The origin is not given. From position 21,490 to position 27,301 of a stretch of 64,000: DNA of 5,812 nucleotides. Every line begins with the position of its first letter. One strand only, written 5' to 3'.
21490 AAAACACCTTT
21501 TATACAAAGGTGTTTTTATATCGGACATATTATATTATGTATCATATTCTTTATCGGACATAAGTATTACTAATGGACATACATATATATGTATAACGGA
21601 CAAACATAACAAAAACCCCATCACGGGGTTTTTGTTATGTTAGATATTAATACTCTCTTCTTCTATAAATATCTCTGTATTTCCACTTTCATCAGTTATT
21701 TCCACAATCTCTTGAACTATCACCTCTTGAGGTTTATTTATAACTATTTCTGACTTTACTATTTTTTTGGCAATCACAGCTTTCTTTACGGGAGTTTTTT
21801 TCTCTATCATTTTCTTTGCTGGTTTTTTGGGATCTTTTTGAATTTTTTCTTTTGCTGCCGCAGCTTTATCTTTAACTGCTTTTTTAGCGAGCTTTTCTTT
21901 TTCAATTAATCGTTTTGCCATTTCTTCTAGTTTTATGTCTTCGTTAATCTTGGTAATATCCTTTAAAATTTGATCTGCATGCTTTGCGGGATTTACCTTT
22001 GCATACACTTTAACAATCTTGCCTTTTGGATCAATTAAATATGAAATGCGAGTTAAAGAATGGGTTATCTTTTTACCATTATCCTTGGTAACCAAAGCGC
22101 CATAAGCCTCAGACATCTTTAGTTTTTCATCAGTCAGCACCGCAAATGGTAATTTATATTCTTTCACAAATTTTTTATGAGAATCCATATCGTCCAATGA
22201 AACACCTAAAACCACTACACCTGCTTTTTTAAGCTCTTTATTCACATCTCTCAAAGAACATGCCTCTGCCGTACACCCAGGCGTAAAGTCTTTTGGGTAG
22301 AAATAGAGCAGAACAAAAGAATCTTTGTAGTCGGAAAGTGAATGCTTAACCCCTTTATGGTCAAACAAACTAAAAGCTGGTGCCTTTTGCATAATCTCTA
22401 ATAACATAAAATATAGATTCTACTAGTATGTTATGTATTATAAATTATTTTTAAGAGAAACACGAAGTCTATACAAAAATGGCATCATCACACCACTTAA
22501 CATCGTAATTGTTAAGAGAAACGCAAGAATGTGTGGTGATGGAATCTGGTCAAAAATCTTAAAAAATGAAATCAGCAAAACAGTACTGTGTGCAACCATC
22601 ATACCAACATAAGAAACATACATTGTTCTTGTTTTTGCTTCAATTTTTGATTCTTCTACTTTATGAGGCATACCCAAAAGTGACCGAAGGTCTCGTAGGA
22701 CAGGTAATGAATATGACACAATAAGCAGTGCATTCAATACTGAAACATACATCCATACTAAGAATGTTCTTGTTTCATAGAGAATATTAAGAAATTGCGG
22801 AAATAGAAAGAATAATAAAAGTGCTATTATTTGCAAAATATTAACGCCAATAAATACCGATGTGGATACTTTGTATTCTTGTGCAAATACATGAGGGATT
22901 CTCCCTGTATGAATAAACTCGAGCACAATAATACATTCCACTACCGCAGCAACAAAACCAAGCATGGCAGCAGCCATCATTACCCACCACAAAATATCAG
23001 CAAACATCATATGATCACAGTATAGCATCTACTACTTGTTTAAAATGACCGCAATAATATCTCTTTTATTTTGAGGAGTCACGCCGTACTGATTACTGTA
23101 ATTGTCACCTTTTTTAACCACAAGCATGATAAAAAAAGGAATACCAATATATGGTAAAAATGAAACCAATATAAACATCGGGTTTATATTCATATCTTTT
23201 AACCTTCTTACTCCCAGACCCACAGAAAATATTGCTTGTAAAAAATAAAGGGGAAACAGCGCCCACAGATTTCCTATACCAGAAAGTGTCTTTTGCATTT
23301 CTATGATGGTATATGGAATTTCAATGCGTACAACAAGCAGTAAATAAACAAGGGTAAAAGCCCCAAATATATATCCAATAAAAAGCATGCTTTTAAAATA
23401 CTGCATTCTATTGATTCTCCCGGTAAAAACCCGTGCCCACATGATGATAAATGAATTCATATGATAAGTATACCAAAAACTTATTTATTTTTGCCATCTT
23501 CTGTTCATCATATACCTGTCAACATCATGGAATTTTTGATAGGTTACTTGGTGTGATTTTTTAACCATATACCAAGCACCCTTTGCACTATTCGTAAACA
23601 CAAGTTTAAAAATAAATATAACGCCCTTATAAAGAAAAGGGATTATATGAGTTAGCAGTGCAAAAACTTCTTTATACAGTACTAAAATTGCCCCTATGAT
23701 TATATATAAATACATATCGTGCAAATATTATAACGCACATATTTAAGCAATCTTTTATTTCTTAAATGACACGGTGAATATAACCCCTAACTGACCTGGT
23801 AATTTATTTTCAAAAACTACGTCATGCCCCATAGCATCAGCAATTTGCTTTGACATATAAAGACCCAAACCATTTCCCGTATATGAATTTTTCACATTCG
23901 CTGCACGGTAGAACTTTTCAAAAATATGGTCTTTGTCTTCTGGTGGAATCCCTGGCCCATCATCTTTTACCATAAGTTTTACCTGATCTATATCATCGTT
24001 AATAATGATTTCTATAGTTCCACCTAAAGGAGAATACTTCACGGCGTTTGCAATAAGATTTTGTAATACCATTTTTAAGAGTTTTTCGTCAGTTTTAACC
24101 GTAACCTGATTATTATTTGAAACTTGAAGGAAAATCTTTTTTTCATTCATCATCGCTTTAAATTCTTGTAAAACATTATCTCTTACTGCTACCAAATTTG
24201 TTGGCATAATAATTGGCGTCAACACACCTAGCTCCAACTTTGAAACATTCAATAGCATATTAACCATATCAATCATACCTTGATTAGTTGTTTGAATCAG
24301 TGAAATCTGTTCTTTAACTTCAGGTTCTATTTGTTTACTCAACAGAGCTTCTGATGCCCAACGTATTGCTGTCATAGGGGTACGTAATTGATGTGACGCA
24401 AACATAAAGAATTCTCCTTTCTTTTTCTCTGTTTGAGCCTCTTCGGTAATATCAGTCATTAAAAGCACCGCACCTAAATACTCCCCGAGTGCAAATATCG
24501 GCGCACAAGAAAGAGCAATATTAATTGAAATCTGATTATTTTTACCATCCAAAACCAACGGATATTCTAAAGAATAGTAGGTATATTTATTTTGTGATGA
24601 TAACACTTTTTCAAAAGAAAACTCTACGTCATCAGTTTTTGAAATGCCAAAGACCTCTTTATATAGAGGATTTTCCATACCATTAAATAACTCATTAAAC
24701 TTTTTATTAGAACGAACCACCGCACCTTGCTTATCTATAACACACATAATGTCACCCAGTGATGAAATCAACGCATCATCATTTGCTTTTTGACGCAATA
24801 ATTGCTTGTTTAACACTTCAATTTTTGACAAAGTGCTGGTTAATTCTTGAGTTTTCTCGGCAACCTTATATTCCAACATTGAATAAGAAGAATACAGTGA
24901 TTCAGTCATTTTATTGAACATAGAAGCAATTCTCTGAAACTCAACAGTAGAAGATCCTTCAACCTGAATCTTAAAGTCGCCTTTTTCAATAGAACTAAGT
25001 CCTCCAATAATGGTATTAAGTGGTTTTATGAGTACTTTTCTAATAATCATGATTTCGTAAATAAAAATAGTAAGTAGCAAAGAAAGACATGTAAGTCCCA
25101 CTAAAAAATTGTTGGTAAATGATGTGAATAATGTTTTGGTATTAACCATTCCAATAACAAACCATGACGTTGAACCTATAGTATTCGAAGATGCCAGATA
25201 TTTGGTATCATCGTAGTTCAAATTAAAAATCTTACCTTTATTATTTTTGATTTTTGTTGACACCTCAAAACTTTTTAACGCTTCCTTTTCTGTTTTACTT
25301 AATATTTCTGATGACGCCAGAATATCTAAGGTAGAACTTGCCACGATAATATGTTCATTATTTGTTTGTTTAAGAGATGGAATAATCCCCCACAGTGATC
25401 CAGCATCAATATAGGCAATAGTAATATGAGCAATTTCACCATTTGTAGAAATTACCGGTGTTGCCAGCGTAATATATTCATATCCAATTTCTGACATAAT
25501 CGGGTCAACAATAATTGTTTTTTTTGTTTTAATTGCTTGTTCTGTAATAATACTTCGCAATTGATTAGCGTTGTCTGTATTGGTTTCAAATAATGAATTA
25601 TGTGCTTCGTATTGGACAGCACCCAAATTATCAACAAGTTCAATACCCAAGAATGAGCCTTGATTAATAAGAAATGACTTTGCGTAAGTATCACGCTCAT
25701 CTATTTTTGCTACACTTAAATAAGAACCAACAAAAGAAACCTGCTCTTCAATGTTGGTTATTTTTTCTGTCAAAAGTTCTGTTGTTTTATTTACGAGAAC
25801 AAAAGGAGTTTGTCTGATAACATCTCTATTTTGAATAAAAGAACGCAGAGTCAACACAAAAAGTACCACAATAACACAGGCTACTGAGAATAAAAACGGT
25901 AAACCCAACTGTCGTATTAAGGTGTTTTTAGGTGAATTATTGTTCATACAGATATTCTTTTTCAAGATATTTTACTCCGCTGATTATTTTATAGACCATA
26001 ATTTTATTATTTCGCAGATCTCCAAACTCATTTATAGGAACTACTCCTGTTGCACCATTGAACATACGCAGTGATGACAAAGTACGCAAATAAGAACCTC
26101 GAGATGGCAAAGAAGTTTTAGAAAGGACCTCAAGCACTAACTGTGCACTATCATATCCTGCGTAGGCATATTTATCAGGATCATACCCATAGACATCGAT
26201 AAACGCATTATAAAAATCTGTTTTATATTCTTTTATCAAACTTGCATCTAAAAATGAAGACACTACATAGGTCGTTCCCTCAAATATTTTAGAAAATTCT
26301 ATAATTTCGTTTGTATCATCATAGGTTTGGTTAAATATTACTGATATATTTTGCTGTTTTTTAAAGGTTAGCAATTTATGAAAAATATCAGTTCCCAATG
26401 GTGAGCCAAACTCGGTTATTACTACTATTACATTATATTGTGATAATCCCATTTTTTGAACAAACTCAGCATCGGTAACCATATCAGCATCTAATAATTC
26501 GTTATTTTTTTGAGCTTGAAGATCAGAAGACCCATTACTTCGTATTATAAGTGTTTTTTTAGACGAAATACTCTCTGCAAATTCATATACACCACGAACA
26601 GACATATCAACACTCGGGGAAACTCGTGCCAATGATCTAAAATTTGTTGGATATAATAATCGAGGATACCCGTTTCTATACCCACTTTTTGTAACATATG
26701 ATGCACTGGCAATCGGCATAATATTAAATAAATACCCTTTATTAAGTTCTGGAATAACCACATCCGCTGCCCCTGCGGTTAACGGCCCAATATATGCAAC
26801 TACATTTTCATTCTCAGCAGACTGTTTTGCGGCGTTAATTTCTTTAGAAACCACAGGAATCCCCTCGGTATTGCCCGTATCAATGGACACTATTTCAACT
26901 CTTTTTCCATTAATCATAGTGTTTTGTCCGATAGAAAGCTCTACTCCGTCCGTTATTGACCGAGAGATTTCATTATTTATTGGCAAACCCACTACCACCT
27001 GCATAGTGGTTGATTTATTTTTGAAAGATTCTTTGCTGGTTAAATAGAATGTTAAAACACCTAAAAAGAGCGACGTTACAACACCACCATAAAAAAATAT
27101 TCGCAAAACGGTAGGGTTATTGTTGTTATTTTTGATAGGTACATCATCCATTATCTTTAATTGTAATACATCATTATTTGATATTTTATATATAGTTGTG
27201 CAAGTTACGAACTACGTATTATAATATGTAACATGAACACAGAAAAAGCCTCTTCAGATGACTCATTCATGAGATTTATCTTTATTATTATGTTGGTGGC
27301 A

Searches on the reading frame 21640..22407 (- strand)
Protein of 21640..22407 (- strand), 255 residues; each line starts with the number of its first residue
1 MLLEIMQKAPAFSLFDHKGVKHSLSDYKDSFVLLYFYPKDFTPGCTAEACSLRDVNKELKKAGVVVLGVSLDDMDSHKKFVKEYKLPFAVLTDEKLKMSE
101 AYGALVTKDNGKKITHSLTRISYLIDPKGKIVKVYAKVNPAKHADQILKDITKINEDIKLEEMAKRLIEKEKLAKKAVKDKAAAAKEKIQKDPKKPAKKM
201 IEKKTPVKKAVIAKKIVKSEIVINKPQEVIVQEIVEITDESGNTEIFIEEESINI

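Call 14: find_encoding_contigs(protein=window:21640-22407:-, flank=10000, max_places=4)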
Protein window:21640-22407:- (255 aa): no gene with exactly this product is on record in the collection.

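Call 61: search_protein_families(library=pfam, proteins=[window:21640-22407:-], max_evalue=0.001)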
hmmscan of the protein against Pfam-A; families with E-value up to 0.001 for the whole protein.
window:21640-22407:- (255 aa): 3 families
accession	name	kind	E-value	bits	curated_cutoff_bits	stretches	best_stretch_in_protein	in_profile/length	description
PF00578.27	AhpC-TSA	-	1e-37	129.3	26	1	6-133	2-123/124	AhpC/TSA family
PF08534.16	Redoxin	-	1.6e-26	93.3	26.6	1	7-145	4-145/148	Redoxin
PF13911.12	AhpC-TSA_2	-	7.5e-05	23.5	27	1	52-133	2-56/114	AhpC/TSA antioxidant enzyme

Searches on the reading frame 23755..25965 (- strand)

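Call 18: search_protein_families(library=ncbifam, proteins=[window:23755-25965:-], max_evalue=0.00001)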
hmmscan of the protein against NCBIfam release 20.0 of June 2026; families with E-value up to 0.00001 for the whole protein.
window:23755-25965:- (736 aa): 72 families (the best 25 are shown)
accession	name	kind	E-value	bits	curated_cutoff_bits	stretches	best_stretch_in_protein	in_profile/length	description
NF046044.1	PnpS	equivalog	6.5e-54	183.4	400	1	345-733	4-388/390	two-component system histidine kinase PnpS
NF033092.0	HK_WalK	equivalog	1e-49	169.6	725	1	195-722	77-582/594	cell wall metabolism sensor histidine kinase WalK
TIGR02966.1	phoR_proteo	equivalog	1.5e-42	145.8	334.2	1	398-710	10-311/333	phosphate regulon sensor histidine kinase PhoR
NF011874.0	PRK15347.1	equivalog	2.4e-38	131.8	852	2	511-721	393-601/921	two component system sensor kinase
NF008312.0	PRK11100.1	equivalog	1.4e-35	123.1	356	1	524-731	264-469/477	two-component system sensor histidine kinase CreC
NF012163.2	BaeS_SmeS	equivalog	1.5e-35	123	500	1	511-728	235-452/457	sensor histidine kinase efflux regulator BaeS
TIGR02956.1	TMAO_torS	equivalog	2.4e-35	121.9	676.5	1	511-720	459-668/967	TMAO reductase system sensor histidine kinase/response regulator TorS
TIGR01386.1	cztS_silS_copS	subfamily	2.7e-35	122.3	292.55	1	524-719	249-444/457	heavy metal sensor histidine kinase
NF041832.1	near_NosP_CTERM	subfamily_domain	3.6e-35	121.7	400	1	513-732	4-221/370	NahK/ErcS family hybrid sensor histidine kinase/response regulator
NF040691.1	MtrAB_MtrB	equivalog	4.6e-34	118.3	450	1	518-716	273-472/507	MtrAB system histidine kinase MtrB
NF047874.1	MASE3_PAS_HK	subfamily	2.8e-33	115.6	560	1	343-722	213-613/655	MASE3 domain-containing sensor histidine kinase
NF041735.1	hist_kin_RppB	equivalog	3.8e-33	114.9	400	1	516-733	216-436/438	two-component system sensor histidine kinase RppB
NF008468.0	PRK11360.1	equivalog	4e-33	114.7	646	1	344-734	218-606/616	two-component system sensor histidine kinase AtoS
NF007837.0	PRK10549.1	equivalog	2.4e-32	112.2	603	1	513-722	237-446/466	envelope stress sensor histidine kinase BaeS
NF045911.1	TCSHisKinNblS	equivalog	3.3e-32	111.6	1000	1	304-713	197-599/621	two-component system sensor histidine kinase NblS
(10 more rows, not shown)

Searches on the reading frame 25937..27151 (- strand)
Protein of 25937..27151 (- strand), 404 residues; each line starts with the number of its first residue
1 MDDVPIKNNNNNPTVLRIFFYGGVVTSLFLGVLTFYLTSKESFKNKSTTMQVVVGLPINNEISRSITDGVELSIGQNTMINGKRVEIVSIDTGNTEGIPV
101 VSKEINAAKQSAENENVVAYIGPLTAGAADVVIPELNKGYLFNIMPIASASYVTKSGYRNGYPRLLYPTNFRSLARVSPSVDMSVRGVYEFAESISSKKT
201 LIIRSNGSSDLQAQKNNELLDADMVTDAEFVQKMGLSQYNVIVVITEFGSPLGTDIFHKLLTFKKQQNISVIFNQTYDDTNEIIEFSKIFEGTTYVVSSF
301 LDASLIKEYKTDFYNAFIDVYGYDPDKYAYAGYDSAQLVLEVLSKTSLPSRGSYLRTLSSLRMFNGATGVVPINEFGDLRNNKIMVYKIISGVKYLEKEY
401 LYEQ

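Call 18: search_protein_families(library=ncbifam, proteins=[window:25937-27151:-], max_evalue=0.00001)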
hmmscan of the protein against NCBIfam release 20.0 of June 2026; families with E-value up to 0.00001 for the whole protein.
window:25937-27151:- (404 aa): 0 families

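Call 61: search_protein_families(library=pfam, proteins=[window:25937-27151:-], max_evalue=0.001)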
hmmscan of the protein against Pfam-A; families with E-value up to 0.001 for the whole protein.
window:25937-27151:- (404 aa): 1 family
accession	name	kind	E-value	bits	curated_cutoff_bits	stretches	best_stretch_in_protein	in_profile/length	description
PF13458.12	Peripla_BP_6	-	1.5e-09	38.5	31.7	1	291-370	241-319/343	Periplasmic binding protein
